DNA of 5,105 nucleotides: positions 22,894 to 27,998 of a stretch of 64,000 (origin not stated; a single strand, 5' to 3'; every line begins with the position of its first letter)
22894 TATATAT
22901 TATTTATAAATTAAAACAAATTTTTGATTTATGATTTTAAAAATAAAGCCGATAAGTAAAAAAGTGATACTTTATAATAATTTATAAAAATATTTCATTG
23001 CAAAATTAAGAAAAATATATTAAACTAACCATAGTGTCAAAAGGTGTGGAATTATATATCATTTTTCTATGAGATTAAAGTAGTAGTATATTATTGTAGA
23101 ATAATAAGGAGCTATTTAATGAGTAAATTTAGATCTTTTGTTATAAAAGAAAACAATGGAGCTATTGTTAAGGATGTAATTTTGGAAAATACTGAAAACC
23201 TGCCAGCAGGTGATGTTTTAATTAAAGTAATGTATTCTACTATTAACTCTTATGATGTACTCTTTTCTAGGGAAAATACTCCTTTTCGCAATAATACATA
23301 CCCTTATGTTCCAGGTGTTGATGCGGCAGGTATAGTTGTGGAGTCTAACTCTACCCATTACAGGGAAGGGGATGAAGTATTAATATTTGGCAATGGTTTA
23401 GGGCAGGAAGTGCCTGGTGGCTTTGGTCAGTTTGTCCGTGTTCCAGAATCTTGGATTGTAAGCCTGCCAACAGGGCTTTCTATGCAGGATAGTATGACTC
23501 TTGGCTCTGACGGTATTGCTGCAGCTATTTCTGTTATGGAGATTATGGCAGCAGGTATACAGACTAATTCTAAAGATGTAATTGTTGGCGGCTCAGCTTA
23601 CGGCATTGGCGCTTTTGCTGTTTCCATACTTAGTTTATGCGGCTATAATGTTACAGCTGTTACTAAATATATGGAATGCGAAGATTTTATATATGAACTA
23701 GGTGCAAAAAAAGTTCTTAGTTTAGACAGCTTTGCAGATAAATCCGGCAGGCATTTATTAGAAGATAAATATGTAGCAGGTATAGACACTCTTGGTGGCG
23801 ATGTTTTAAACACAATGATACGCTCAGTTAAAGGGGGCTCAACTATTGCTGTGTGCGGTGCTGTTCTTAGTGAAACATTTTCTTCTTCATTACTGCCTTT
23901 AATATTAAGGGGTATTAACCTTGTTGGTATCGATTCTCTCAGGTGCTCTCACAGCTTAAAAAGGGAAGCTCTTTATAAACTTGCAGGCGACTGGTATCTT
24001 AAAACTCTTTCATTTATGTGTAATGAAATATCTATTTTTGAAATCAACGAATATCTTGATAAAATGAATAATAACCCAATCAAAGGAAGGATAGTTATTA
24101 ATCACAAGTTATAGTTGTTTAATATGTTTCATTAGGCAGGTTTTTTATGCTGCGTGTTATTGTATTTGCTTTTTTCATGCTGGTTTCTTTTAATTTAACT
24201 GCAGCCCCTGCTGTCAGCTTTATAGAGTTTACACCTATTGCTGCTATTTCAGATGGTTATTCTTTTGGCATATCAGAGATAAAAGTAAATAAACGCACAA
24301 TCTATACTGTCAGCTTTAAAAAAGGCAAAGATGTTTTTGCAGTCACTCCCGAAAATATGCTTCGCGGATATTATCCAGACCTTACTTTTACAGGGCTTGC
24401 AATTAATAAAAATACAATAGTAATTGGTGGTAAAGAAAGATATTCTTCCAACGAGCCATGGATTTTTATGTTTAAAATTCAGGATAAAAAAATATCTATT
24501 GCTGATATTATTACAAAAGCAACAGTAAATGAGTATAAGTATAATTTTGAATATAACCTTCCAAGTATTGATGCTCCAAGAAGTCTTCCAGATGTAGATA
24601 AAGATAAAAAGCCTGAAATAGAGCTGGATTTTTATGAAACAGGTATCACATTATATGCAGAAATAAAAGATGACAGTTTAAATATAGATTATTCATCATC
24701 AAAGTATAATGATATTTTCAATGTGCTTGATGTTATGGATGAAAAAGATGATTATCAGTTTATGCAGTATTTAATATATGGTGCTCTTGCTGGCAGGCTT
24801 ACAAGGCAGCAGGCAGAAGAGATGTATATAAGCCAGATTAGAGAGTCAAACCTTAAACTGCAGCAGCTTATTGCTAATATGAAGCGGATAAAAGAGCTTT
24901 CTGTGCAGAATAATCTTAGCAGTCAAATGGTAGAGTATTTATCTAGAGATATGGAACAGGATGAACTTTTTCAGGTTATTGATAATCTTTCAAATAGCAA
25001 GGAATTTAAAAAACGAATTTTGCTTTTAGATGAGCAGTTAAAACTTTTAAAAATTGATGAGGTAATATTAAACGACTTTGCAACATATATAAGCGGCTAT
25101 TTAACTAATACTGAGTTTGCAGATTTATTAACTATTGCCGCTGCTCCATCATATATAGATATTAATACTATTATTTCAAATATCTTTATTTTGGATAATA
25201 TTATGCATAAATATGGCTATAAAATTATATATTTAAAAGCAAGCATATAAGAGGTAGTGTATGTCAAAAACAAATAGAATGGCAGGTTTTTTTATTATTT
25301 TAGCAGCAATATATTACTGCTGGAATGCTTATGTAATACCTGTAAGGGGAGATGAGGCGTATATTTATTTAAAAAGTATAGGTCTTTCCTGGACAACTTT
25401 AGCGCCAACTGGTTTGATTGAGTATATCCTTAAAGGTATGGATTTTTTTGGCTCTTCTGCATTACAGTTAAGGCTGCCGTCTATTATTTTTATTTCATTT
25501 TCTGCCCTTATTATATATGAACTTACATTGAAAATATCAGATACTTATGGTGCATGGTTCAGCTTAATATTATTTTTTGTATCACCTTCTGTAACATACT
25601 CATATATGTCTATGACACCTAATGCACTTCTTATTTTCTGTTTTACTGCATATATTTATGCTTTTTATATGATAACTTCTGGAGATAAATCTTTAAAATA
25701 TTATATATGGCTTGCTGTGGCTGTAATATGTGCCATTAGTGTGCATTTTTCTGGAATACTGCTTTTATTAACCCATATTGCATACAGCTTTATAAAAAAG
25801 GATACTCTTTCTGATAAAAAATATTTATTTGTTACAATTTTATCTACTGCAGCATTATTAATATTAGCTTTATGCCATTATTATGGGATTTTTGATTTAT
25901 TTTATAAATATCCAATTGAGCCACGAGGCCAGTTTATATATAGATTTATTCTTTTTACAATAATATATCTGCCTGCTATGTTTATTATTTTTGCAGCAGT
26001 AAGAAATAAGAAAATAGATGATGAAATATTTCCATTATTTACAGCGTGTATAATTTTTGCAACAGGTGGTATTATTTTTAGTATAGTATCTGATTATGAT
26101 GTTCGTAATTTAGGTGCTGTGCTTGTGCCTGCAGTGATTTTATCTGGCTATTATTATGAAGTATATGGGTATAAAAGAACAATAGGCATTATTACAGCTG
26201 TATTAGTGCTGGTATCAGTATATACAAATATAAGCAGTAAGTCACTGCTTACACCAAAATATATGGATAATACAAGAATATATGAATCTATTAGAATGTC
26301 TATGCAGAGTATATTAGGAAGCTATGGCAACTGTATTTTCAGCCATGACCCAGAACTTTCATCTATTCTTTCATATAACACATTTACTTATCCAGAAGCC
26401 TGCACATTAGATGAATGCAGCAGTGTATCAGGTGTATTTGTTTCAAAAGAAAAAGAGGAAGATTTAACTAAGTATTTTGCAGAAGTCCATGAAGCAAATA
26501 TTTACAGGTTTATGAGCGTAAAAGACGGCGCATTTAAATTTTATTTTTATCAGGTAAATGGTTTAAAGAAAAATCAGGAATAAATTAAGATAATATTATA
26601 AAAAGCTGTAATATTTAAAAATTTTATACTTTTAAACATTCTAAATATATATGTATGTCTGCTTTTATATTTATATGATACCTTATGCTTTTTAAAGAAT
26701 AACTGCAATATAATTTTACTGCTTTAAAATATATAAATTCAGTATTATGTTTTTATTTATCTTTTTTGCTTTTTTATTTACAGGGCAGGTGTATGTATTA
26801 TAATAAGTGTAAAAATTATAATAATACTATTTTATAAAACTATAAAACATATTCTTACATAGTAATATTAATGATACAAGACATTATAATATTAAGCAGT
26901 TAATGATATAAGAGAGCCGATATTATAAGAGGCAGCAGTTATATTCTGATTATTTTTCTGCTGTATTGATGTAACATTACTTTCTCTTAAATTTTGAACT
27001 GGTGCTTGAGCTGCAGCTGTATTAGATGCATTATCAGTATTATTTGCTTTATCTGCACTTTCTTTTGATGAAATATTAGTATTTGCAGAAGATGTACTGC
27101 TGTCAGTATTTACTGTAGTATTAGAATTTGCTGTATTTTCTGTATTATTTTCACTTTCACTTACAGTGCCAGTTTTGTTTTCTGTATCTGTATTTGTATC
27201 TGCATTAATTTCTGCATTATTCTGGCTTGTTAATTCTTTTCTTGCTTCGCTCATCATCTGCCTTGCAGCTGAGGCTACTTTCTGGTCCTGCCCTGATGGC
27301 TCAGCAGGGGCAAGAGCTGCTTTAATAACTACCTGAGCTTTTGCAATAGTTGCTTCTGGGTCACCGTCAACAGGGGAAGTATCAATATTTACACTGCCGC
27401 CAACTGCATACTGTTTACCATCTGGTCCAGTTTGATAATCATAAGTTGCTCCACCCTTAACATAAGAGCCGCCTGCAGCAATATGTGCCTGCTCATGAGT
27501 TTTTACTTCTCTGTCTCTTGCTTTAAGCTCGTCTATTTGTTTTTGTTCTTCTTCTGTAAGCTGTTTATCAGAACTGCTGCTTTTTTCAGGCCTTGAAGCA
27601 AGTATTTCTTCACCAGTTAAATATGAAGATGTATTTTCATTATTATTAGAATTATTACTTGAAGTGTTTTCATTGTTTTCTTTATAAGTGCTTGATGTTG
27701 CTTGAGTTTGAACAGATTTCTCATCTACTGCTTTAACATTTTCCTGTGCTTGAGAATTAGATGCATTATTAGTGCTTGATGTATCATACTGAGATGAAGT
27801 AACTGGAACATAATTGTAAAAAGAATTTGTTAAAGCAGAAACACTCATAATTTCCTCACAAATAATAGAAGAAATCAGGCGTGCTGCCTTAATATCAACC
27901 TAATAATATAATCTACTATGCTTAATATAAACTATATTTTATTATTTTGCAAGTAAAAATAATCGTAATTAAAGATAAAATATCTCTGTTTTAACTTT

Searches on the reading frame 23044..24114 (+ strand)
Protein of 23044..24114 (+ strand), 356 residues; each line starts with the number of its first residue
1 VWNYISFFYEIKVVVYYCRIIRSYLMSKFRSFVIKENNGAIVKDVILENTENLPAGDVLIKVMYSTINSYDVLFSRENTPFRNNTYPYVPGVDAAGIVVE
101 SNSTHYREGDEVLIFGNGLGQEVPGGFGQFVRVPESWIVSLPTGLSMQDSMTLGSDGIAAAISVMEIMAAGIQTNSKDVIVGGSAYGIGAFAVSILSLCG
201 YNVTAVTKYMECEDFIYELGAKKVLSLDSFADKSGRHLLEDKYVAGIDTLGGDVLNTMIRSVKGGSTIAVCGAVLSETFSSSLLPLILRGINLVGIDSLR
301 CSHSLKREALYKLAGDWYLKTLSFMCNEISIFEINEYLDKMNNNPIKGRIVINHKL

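Call 8: search_protein_families(library=pfam, proteins=[window:23044-24114:+], max_evalue=0.01)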
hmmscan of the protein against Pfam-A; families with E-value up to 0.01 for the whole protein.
window:23044-24114:+ (356 aa): 2 families
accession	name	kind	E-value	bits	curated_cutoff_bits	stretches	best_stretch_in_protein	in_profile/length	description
PF08240.17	ADH_N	-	7.4e-13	49.1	23.5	1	55-142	2-103/104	Alcohol dehydrogenase GroES-like domain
PF00107.32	ADH_zinc_N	-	2.8e-09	37.4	31.8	1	187-300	1-116/129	Zinc-binding dehydrogenase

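Call 64: find_encoding_contigs(protein=window:23119-24114:+, flank=4000, max_places=10)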
Protein window:23119-24114:+ (331 aa): 24 contigs read that carry it; 8 places shown.
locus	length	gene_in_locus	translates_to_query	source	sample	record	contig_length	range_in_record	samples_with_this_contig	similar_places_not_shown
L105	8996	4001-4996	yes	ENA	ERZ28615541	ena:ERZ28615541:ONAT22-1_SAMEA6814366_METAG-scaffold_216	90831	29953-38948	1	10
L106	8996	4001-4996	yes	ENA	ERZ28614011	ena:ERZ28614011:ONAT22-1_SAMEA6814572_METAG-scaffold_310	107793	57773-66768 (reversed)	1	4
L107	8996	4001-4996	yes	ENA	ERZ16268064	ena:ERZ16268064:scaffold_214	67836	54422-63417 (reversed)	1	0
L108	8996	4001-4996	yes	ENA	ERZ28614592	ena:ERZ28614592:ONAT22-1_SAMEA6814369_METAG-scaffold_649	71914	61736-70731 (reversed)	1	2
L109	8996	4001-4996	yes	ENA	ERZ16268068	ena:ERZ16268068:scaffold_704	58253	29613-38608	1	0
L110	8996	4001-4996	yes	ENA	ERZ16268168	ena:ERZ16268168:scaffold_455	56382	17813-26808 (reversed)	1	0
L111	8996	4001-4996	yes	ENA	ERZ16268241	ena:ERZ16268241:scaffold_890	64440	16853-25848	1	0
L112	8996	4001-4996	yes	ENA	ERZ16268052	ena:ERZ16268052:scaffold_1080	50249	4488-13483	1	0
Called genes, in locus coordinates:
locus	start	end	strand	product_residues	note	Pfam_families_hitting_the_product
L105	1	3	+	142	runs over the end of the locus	PF00583:Acetyltransf_1, PF13673:Acetyltransf_10 (weak), PF13508:Acetyltransf_7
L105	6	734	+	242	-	PF01551:Peptidase_M23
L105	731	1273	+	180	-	-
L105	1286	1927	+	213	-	-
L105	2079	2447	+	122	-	-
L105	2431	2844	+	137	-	-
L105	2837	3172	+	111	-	PF16083:Phage_holin_3_3 (weak)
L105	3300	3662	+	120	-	PF13539:Peptidase_M15_4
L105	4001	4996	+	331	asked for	PF08240:ADH_N, PF00107:ADH_zinc_N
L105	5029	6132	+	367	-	-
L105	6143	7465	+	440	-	PF13231:PMT_2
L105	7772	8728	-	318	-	PF12118:SprA-related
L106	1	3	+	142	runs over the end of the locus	PF00583:Acetyltransf_1 (weak), PF13673:Acetyltransf_10 (weak), PF13508:Acetyltransf_7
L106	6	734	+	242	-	PF01551:Peptidase_M23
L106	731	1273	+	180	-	-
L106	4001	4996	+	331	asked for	PF08240:ADH_N, PF00107:ADH_zinc_N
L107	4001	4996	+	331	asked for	PF08240:ADH_N, PF00107:ADH_zinc_N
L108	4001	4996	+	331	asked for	PF08240:ADH_N, PF00107:ADH_zinc_N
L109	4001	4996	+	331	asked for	PF08240:ADH_N, PF00107:ADH_zinc_N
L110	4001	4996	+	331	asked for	PF08240:ADH_N, PF00107:ADH_zinc_N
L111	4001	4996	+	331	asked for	PF08240:ADH_N, PF00107:ADH_zinc_N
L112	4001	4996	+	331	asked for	PF08240:ADH_N, PF00107:ADH_zinc_N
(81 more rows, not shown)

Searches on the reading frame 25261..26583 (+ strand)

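Call 8: search_protein_families(library=pfam, proteins=[window:25261-26583:+], max_evalue=0.01)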
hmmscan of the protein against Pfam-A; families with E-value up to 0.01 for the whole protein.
window:25261-26583:+ (440 aa): 1 family
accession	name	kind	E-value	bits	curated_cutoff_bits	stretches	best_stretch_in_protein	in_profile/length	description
PF13231.12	PMT_2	-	1.4e-10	42.1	26.1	1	59-200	13-152/160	Dolichyl-phosphate-mannose-protein mannosyltransferase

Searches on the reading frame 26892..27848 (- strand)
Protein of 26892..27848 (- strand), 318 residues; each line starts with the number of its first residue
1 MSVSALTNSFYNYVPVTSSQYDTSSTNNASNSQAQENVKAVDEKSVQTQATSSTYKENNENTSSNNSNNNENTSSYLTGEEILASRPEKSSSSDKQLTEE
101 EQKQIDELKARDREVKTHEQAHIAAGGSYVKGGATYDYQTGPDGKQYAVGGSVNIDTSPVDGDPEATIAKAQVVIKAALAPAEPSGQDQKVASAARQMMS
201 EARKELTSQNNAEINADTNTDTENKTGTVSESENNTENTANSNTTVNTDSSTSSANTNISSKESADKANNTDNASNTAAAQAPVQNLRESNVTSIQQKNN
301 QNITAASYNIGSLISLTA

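Call 8: search_protein_families(library=pfam, proteins=[window:26892-27848:-], max_evalue=0.01)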
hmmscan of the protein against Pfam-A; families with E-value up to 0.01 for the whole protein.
window:26892-27848:- (318 aa): 1 family
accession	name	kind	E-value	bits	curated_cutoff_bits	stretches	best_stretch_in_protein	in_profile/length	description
PF12118.13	SprA-related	-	2.8e-33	116.1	27.3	1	20-221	108-304/335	SprA-related family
